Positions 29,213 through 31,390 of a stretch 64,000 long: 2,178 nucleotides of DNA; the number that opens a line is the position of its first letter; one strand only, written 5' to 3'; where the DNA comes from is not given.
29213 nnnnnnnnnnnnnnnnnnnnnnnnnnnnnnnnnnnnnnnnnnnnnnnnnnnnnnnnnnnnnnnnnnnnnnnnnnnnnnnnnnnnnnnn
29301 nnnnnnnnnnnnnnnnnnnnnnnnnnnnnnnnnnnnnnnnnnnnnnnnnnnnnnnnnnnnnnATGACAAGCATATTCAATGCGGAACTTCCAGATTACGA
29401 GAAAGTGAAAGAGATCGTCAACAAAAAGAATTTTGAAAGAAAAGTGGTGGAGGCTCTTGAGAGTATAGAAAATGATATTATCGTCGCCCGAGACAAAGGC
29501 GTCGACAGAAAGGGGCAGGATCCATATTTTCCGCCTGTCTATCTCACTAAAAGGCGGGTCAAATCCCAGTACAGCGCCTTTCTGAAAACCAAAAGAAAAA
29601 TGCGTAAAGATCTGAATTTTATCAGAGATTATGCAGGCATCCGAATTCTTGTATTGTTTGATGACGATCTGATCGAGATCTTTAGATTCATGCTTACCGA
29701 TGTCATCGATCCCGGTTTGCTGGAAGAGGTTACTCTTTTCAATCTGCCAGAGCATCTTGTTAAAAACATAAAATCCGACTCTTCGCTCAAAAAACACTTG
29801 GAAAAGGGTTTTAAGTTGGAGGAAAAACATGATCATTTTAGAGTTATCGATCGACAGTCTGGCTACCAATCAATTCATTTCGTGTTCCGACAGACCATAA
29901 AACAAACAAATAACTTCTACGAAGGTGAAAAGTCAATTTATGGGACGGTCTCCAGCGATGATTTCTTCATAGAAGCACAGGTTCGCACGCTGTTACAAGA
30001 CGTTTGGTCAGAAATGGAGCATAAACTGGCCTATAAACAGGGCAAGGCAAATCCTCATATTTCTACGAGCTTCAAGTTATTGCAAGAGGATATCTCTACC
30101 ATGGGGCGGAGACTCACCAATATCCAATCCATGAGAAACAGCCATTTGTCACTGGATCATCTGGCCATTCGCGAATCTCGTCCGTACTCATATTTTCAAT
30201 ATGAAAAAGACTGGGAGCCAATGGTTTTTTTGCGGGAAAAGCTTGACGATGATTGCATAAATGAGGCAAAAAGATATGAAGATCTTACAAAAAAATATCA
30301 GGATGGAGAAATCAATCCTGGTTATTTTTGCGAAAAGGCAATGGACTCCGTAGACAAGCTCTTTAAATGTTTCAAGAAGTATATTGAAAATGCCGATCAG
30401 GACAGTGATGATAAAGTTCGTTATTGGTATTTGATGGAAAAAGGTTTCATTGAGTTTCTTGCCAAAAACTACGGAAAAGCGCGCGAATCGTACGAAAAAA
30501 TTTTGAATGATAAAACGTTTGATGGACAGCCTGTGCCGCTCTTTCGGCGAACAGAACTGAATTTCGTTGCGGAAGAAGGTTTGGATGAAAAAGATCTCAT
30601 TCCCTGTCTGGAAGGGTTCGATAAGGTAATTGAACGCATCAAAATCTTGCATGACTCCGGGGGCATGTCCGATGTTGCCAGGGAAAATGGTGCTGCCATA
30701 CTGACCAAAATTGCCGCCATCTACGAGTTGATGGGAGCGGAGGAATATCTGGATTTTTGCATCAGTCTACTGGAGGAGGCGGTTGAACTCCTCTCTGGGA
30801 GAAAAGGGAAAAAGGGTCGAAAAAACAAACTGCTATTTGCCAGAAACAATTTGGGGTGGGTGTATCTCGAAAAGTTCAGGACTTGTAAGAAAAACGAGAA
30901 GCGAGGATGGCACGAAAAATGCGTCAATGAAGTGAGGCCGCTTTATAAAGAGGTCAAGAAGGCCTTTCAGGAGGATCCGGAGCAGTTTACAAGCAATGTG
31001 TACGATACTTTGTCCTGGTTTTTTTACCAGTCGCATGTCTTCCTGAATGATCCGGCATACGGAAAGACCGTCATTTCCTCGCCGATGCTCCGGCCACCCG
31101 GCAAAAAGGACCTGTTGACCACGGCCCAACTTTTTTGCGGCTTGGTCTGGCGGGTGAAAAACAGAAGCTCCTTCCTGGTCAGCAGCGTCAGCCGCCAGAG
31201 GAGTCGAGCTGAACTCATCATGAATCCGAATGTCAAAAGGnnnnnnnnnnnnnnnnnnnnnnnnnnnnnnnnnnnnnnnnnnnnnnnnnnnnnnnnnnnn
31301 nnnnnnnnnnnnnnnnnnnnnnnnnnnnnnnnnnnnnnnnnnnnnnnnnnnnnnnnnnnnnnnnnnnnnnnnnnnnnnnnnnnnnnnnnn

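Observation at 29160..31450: Orphan RelA/SpoT-synthetase::helical-repeat fusion on an AT-rich islet: candidate single-gene toxSAS-like defence/stress module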

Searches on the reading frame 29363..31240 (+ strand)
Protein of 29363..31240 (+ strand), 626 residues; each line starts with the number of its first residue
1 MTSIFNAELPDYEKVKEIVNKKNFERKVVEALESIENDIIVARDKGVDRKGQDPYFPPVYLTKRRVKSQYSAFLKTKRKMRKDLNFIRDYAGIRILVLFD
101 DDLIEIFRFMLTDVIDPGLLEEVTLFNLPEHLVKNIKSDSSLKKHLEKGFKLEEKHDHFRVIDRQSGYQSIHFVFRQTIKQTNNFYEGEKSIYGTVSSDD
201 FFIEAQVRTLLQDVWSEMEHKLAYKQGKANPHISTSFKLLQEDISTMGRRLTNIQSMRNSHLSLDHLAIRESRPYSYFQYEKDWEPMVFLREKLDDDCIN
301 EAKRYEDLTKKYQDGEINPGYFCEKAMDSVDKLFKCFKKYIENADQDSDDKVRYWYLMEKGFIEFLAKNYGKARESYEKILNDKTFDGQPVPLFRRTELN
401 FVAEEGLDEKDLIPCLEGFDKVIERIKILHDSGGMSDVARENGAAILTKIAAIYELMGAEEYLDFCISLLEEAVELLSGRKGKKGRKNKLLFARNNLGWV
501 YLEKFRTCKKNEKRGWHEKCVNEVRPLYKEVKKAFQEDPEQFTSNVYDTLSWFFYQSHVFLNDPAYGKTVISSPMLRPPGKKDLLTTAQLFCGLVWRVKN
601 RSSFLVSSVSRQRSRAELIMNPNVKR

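Call 3: search_protein_families(library=pfam, proteins=[window:29363-31240:+], max_evalue=1)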
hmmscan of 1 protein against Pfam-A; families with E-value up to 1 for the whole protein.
window:29363-31240:+ (626 aa): 3 families
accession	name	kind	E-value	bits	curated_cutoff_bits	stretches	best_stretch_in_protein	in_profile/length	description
PF04607.23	RelA_SpoT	-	7.8e-13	49.1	27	2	150-228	52-112/113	Region found in RelA / SpoT proteins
PF13424.12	TPR_12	-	0.037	14.6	30.1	0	449-504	8-58/77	Tetratricopeptide repeat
PF07719.23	TPR_2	-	0.54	11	27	1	356-381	3-28/34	Tetratricopeptide repeat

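Call 4: search_protein_families(library=ncbifam, proteins=[window:29363-31240:+], max_evalue=1)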
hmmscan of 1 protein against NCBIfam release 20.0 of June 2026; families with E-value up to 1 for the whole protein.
window:29363-31240:+ (626 aa): 2 families
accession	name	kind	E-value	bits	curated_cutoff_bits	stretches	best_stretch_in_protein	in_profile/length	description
NF053588.1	GTPPhKinYjbM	equivalog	1.9e-09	37.6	320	2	152-236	99-170/201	GTP diphosphokinase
NF045913.1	RegSipA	equivalog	0.094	12.5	100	1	562-579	12-29/67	regulatory protein SipA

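Call 5: search_protein_families(library=padloc, proteins=[window:29363-31240:+], max_evalue=1)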
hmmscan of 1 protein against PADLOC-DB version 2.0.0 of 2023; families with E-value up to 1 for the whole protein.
window:29363-31240:+ (626 aa): 1 family
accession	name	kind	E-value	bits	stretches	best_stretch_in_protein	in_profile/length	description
PDLC04999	PDC-S33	-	5.4e-05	20.8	1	135-245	105-210/349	-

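Call 7: find_homologous_proteins(query=window:29363-31240:+)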
Query window:29363-31240:+ (626 aa): 13 proteins with E <= 0.001 among 8000 candidates.
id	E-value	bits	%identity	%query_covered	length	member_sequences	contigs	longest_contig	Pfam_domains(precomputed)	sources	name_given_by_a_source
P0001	0.0e+0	1428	100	100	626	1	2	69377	PF04607.24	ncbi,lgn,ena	-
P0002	1.5e-297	1006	71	100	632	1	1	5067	PF04607.24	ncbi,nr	ncbi:MAG: hypothetical protein HQL68_08870 [Magnetococcales bacterium]|nr:hypothetical protein [Magn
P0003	2.2e-181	623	49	99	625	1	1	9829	PF04607.24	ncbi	ncbi:MAG: RelA/SpoT domain-containing protein [Magnetococcus sp. YQC-5]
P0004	1.8e-140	487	39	99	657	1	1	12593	PF04607.24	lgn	-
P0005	4.0e-104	367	37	99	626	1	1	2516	PF04607.24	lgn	-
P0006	2.3e-43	167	31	94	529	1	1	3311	PF04607.24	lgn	-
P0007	5.9e-39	152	27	84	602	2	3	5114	PF04607.24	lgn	-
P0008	5.6e-38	149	30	89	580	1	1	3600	PF04607.24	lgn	-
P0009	1.1e-30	125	28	85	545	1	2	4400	PF04607.24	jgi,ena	-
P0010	7.5e-27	112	30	80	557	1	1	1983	PF04607.24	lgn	-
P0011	1.9e-26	111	29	76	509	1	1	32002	PF14559.13,PF04607.24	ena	-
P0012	2.2e-23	101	28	73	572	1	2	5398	PF04607.24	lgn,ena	-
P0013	1.7e-5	42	30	16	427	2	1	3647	PF04607.24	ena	-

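Call 8: search_solved_structures(query=window:29363-31240:+, max_evalue=1, show_alignments=3)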
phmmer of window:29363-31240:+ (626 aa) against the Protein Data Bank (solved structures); distinct sequences matched with E-value up to 1: 9.
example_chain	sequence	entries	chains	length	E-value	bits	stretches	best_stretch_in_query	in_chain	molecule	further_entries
5ded_D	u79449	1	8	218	1.9e-05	26.5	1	149-245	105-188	GTP pyrophosphokinase YjbM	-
5f2v_V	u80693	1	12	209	2.3e-05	26.2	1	150-245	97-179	GTP pyrophosphokinase YjbM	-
5dec_A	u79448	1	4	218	3.4e-05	25.6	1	149-238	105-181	GTP pyrophosphokinase YjbM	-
6fgk_A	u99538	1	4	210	0.00059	21.6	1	163-232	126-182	GTP pyrophosphokinase YwaC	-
6ewz_A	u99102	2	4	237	0.0015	20.2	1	202-252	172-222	GTP pyrophosphokinase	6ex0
6fgj_A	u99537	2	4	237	0.0023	19.6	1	202-240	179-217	GTP pyrophosphokinase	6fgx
2be3_A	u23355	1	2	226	0.013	17.2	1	163-228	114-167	GTP pyrophosphokinase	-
3l9d_A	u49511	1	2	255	0.03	15.9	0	201-229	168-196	Putative GTP pyrophosphokinase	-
2ftc_A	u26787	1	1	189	0.59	11.7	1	419-534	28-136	Mitochondrial ribosomal protein L1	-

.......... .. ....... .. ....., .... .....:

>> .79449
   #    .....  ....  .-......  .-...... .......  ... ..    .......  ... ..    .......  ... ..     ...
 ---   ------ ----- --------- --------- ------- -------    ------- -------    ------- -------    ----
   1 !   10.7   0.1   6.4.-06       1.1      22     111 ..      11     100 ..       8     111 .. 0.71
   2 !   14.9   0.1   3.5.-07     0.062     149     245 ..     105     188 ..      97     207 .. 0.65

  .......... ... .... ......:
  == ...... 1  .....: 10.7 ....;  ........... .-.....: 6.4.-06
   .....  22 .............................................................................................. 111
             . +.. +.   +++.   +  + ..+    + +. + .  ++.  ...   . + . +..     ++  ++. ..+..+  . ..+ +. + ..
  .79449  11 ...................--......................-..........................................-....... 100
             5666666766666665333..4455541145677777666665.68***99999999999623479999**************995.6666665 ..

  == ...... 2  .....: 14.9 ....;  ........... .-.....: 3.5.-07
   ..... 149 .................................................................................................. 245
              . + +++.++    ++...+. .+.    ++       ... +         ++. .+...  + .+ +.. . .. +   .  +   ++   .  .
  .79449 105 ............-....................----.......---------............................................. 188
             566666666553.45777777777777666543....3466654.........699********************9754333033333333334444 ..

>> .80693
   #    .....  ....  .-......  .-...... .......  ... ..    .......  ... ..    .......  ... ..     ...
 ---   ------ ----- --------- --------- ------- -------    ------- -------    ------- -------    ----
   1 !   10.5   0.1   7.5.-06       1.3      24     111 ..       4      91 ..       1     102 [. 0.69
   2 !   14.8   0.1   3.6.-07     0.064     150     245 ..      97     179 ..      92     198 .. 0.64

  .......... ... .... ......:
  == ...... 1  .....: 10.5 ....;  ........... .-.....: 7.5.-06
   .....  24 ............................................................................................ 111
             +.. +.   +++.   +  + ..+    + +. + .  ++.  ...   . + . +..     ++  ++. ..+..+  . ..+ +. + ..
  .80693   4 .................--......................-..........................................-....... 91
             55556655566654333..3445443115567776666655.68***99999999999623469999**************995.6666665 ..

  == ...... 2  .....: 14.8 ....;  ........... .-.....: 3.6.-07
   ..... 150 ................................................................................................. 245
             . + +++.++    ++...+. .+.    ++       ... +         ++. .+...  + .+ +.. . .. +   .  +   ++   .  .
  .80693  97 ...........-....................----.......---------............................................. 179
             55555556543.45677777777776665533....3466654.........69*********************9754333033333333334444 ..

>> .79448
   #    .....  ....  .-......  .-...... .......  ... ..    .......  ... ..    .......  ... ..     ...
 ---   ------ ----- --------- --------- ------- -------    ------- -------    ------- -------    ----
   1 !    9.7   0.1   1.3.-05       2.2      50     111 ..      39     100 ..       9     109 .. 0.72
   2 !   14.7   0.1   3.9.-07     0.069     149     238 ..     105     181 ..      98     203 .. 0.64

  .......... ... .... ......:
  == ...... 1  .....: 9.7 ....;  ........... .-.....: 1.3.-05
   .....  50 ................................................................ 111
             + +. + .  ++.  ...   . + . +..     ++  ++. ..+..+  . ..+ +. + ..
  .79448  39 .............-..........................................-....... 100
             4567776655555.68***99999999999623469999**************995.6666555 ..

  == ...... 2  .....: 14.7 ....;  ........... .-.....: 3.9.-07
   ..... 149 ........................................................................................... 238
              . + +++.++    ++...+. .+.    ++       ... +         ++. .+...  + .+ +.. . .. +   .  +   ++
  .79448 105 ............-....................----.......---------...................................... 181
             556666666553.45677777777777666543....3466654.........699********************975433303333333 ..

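Call 10: find_encoding_contigs(protein=P0002, flank=10000, max_places=4)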
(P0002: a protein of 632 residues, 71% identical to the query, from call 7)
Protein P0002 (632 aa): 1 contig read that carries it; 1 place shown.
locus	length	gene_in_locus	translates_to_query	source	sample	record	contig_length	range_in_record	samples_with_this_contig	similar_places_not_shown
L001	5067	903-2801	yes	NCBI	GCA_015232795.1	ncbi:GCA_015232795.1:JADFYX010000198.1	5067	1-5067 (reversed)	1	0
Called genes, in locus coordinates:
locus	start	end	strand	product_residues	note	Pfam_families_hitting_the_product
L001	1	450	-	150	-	PF00270:DEAD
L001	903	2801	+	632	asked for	PF04607:RelA_SpoT (weak)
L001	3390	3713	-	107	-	PF02482:Ribosomal_S30AE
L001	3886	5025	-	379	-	PF03977:OAD_beta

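Call 11: find_encoding_contigs(protein=P0003, flank=10000, max_places=4)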
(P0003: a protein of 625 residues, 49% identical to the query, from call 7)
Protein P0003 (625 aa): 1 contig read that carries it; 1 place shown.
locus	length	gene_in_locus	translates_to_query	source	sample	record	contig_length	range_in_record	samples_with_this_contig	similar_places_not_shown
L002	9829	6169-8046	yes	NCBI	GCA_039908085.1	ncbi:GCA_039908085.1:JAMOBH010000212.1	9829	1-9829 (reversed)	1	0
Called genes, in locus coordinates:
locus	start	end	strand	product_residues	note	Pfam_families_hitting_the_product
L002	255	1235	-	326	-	PF02899:Phage_int_SAM_1, PF00589:Phage_integrase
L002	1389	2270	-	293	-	PF00069:Pkinase, PF07714:PK_Tyr_Ser-Thr, PF03109:ABC1 (weak), PF01636:APH (faint)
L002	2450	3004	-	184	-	PF00132:Hexapep (weak), PF25087:GMPPB_C (faint), PF21711:DCTN5 (weak), PF25084:LbH_EIF2B (faint)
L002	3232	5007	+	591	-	PF00664:ABC_membrane, PF00005:ABC_tran, PF00270:DEAD (faint), PF02463:SMC_N (weak)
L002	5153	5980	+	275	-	PF08543:Phos_pyr_kin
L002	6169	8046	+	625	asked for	PF04607:RelA_SpoT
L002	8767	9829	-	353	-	?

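Call 16: find_encoding_contigs(protein=P0001, flank=10000, max_places=3)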
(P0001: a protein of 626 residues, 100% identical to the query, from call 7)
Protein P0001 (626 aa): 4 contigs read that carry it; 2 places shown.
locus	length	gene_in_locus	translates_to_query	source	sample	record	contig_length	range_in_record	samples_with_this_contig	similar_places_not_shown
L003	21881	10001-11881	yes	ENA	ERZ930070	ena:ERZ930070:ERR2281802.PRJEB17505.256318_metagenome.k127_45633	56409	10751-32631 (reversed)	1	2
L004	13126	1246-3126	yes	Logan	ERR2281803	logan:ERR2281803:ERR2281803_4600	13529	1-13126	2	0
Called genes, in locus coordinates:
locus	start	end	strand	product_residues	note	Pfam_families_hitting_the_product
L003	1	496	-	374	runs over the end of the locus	PF05343:Peptidase_M42, PF01546:Peptidase_M20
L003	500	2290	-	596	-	PF00583:Acetyltransf_1 (weak), PF13508:Acetyltransf_7 (faint), PF08445:FR47 (faint), PF14398:ATPgrasp_YheCD (faint), PF02955:GSH-S_ATP (weak), PF08443:RimK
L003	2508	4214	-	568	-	PF13522:GATase_6, PF13537:GATase_7, PF00733:Asn_synthase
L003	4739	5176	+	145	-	PF00072:Response_reg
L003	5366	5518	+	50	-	-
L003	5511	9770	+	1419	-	PF00989:PAS, PF08447:PAS_3, PF13426:PAS_9, PF01590:GAF, PF13185:GAF_2, PF08447:PAS_3, PF00989:PAS, PF08448:PAS_4, +11 more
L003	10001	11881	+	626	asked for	PF04607:RelA_SpoT (weak)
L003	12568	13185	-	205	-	PF01613:Flavin_Reduct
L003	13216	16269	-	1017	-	PF02811:PHP, PF07733:DNA_pol3_alpha, PF17657:DNA_pol3_finger, PF14579:HHH_6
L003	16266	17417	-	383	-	PF00817:IMS, PF21999:IMS_HHH_1 (faint)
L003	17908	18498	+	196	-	PF02342:TerD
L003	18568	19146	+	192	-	PF02342:TerD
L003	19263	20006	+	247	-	PF05099:TerB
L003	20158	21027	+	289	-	PF13690:CheX, PF01814:Hemerythrin (weak)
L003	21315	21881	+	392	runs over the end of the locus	PF00108:Thiolase_N, PF00109:ketoacyl-synt, PF02803:Thiolase_C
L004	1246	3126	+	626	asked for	PF04607:RelA_SpoT (weak)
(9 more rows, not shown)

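Call 17: find_encoding_contigs(protein=P0004, flank=10000, max_places=3)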
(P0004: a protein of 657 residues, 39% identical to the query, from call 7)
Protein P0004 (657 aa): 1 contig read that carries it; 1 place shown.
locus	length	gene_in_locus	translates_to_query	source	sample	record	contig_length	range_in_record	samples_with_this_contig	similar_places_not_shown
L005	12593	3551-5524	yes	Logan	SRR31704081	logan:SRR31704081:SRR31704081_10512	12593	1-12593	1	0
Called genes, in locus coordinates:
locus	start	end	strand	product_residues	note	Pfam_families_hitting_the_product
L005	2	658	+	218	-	?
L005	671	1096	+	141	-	PF01814:Hemerythrin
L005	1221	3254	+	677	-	PF13432:TPR_16, PF13414:TPR_11, PF14559:TPR_19, PF00515:TPR_1, PF13414:TPR_11, PF00515:TPR_1, PF13424:TPR_12, PF13432:TPR_16, +49 more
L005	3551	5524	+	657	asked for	PF04607:RelA_SpoT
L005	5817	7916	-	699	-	PF14522:Cytochrome_C7 (faint), PF14537:Cytochrom_c3_2 (faint)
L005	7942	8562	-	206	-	PF01292:Ni_hydr_CYTB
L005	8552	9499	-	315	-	PF02085:Cytochrom_CIII (faint), PF14522:Cytochrome_C7 (faint), PF22678:Cytochrom_c_NrfB-like (faint), PF09699:Paired_CXXCH_1 (faint), PF14537:Cytochrom_c3_2 (weak), PF22113:Mtrc-MtrF_II-IV_dom (weak)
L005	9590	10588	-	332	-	-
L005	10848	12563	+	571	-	PF08448:PAS_4, PF13426:PAS_9 (weak), PF00158:Sigma54_activat, PF14532:Sigma54_activ_2, PF07724:AAA_2 (weak), PF07728:AAA_5, PF25601:AAA_lid_14, PF02954:HTH_8, +1 more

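Call 18: find_encoding_contigs(protein=P0011, flank=10000, max_places=3)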
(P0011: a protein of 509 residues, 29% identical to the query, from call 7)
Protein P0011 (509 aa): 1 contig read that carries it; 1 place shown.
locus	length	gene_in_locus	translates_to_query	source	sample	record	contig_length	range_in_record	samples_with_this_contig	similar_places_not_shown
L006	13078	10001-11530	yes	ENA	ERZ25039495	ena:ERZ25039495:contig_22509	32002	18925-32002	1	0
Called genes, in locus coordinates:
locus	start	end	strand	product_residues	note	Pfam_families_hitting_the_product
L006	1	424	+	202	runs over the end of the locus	-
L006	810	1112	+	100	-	-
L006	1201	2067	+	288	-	PF01541:GIY-YIG (weak)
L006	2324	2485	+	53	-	-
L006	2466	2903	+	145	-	PF01878:EVE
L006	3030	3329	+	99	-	-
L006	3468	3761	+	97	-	-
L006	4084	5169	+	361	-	-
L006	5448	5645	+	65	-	-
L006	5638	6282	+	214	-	-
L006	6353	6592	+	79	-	-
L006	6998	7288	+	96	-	PF00072:Response_reg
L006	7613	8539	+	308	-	-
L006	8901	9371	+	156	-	-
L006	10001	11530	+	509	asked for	PF04607:RelA_SpoT, PF14559:TPR_19 (weak)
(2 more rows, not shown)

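Call 19: find_encoding_contigs(protein=P0007, flank=10000, max_places=3)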
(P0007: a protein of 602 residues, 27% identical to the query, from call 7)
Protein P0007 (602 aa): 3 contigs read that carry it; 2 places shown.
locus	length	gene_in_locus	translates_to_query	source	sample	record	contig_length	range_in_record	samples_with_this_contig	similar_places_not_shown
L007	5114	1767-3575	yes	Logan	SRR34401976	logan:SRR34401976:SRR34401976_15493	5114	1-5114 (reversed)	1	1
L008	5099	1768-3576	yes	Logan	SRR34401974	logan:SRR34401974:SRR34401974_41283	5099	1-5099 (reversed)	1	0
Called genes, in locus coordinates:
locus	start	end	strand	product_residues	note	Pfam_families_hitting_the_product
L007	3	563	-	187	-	?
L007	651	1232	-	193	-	PF00440:TetR_N, PF16925:TetR_C_13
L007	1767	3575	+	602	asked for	PF04607:RelA_SpoT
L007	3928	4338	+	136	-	PF20159:YidB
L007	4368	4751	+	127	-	PF00903:Glyoxalase, PF12681:Glyoxalase_2, PF13669:Glyoxalase_4 (weak), PF18029:Glyoxalase_6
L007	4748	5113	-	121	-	?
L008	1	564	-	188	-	?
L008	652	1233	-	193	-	PF00440:TetR_N, PF16925:TetR_C_13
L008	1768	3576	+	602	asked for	PF04607:RelA_SpoT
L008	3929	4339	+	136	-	PF20159:YidB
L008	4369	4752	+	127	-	PF00903:Glyoxalase, PF12681:Glyoxalase_2, PF13669:Glyoxalase_4 (weak), PF18029:Glyoxalase_6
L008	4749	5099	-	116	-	?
